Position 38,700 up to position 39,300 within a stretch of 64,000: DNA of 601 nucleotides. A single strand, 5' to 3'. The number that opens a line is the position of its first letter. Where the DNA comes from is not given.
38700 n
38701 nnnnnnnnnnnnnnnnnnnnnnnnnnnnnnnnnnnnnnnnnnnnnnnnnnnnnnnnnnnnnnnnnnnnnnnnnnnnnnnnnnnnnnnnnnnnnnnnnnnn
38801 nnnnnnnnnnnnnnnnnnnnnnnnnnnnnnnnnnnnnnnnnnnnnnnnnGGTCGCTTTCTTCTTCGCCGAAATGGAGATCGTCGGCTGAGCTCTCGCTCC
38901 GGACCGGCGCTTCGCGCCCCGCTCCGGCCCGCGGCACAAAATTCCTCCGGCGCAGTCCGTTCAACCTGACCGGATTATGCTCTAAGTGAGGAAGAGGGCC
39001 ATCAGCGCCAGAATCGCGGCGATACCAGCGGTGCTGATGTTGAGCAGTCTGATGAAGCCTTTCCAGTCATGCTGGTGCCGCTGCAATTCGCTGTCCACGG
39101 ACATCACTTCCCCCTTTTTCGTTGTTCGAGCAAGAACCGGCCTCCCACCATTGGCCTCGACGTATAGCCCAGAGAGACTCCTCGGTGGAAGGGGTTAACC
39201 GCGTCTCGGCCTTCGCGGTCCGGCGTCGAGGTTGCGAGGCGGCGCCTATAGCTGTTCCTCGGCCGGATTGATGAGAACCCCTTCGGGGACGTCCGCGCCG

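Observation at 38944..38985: Copy 2 of the 42-nt repeat overlaps the stop of an unannotated 40-aa gene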

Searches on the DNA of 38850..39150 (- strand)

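Call 8: search_dna_similar(query=window:38923-39004:-, collection=plasmids, mode=distant, max_evalue=10, max_rows=40)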
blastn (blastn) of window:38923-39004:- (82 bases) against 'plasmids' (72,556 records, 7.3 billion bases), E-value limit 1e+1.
Records with a match: 4; places in all: 4; records where one place covers at least 80% of the query: 0.
Best place of each record, by identity: 95-99% 1; 80-90% 3.
By first word of the organism name: Streptomyces 1; Leisingera 1; Devosia 1; Mycolicibacterium 1.
By predicted mobility (MOB-suite, as given by PLSDB): non-mobilizable 3; mobilizable 1.
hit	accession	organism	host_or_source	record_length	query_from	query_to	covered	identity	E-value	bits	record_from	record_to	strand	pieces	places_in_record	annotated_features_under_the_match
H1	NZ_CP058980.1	Streptomyces sp. NEAU-sy36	whole organism,maize rhizosphere soil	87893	46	81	44%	83.3%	8e+0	36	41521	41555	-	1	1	DUF6011 domain-containing protein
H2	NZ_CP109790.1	Leisingera thetidis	-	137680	47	81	43%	83.3%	8e+0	36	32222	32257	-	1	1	tagH: type VI secretion system-associated FHA domain protein TagH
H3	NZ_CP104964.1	Devosia neptuniae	Vicia costata,cell culture,root nodule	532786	8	39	39%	84.4%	8e+0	37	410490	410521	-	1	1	none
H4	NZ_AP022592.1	Mycolicibacterium arabiense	-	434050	44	66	28%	95.7%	2e+0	38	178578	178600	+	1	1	toxin glutamine deamidase domain-containing protein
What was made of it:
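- Tried and rejected: BLAST of the 82-nt region against plasmids gave only chance hits (call 8).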

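Call 21: search_rna_families(source=window, start=38850, end=39150, threshold=evalue, max_evalue=10)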
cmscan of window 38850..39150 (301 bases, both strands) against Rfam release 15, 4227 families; matches with E-value up to 10: 5.
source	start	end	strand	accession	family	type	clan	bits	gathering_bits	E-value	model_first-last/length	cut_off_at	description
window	38946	39012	-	RF00188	SNORD103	Gene; snRNA; snoRNA; CD-box;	-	28.6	45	0.00044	1-83/83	no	Small nucleolar RNA SNORD103/SNORD85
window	38888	38944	-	RF03984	MIR2933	Gene; miRNA;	-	13.5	70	5.9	1-112/112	no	MIR2933 microRNA precursor family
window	38857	38894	-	RF03024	Rothia-sucC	Cis-reg;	-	12.8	64.5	7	1-59/59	no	Rothia-sucC RNA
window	38850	38868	-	RF01144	sR17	Gene; snRNA; snoRNA; CD-box;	-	11.9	36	2.1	1-19/55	3'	Small nucleolar RNA sR17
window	38982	39054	+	RF01139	sR2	Gene; snRNA; snoRNA; CD-box;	-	9.8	42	8.9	1-57/57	no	Small nucleolar RNA sR2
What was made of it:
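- On Any Rfam RNA family: Only chance-level hits appeared at E <= 10 around the element (call 21).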

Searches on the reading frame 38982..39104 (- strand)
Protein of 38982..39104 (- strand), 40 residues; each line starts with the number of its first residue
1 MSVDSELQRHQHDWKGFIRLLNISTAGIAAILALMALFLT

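Call 11: find_encoding_contigs(protein=window:38982-39104:-, flank=3000, max_places=10)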
Protein window:38982-39104:- (40 aa): 2 contigs read that carry it; 2 places shown.
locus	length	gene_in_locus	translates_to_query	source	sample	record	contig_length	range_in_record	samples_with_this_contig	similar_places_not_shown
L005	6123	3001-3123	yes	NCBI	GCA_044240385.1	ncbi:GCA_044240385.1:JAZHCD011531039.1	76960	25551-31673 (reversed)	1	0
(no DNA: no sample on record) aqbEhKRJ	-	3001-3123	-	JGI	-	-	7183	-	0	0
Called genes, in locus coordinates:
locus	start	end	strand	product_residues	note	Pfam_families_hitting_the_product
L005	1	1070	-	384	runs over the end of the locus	PF09839:DUF2066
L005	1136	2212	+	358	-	PF00586:AIRS, PF02769:AIRS_C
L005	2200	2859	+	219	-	PF00551:Formyl_trans_N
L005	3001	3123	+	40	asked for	PF07835:COX4_pro_2 (weak)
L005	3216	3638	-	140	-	PF00334:NDK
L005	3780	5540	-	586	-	PF02543:Carbam_trans_N, PF00814:TsaD (faint), PF22521:HypF_C_2 (weak), PF16861:Carbam_trans_C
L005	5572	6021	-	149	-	PF04364:DNA_pol3_chi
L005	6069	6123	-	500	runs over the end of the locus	PF02789:Peptidase_M17_N, PF00883:Peptidase_M17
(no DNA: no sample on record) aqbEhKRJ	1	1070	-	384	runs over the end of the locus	PF09839:DUF2066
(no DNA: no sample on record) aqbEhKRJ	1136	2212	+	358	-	PF00586:AIRS, PF02769:AIRS_C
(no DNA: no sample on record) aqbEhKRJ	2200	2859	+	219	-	PF00551:Formyl_trans_N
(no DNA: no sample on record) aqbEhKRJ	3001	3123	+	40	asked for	PF07835:COX4_pro_2 (weak)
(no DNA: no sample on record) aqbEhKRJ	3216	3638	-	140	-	PF00334:NDK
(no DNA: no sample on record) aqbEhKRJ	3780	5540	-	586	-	PF02543:Carbam_trans_N, PF00814:TsaD (faint), PF22521:HypF_C_2 (weak), PF16861:Carbam_trans_C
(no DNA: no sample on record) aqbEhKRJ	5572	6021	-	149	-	PF04364:DNA_pol3_chi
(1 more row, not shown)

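Call 15: find_homologous_proteins(query=window:38985-39104:-, max_evalue=0.01)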
Query window:38985-39104:- (40 aa): 2 proteins with E <= 0.01 among 2 candidates.
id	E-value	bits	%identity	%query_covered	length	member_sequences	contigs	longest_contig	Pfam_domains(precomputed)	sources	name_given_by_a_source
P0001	1.2e-16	75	95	100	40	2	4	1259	PF07835.18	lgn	-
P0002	2.3e-8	50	69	98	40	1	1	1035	PF07835.18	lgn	-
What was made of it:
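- Tried and rejected: A small-protein homologue search returned only two hits because of the word index (call 15).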

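Call 17: find_encoding_contigs(protein=P0001, flank=5000, max_places=10)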
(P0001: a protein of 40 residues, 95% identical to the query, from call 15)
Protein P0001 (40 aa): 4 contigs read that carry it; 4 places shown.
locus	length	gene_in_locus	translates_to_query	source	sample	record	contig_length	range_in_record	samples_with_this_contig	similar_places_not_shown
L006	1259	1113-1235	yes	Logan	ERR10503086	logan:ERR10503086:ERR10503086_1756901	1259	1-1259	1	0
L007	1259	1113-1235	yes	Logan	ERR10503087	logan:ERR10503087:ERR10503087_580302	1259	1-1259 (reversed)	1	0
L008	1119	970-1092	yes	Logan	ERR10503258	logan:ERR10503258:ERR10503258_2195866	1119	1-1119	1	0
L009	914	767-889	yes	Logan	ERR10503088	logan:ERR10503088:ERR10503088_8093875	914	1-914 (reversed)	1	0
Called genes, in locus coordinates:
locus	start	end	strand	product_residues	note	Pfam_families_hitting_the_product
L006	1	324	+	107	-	?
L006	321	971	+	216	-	PF00551:Formyl_trans_N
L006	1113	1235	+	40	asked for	PF07835:COX4_pro_2 (weak)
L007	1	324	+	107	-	?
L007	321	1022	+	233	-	PF00551:Formyl_trans_N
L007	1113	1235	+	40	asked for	PF07835:COX4_pro_2 (weak)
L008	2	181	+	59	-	?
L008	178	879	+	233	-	PF00551:Formyl_trans_N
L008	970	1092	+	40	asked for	PF07835:COX4_pro_2 (weak)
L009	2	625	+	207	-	?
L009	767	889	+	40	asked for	PF07835:COX4_pro_2 (weak)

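Call 18: find_encoding_contigs(protein=P0002, flank=5000, max_places=10)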
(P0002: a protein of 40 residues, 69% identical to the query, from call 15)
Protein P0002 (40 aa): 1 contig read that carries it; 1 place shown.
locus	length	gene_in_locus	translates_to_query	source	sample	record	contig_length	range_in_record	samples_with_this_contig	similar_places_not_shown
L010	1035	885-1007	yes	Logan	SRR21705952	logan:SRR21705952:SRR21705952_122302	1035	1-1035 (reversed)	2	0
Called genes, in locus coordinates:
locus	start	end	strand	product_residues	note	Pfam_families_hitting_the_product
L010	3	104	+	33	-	?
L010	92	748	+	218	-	PF00551:Formyl_trans_N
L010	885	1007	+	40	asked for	PF07835:COX4_pro_2 (weak)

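Call 44: search_protein_families(library=pfam, proteins=[window:38985-39104:-], max_evalue=0.01)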
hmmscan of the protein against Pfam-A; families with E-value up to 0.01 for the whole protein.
window:38985-39104:- (40 aa): 1 family
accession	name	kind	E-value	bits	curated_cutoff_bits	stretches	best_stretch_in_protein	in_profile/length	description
PF07835.17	COX4_pro_2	-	6e-06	26.8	22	1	9-39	16-46/46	Bacterial aa3 type cytochrome c oxidase subunit IV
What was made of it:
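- Checked: It scores 26.8 bits against Pfam PF07835 COX4_pro_2, above the curated cut-off of 22 (call 44).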

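Call 64: search_protein_families(library=ncbifam, proteins=[window:38985-39104:-], max_evalue=0.001)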
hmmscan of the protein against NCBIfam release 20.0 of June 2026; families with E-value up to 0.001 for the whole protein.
window:38985-39104:- (40 aa): 0 families
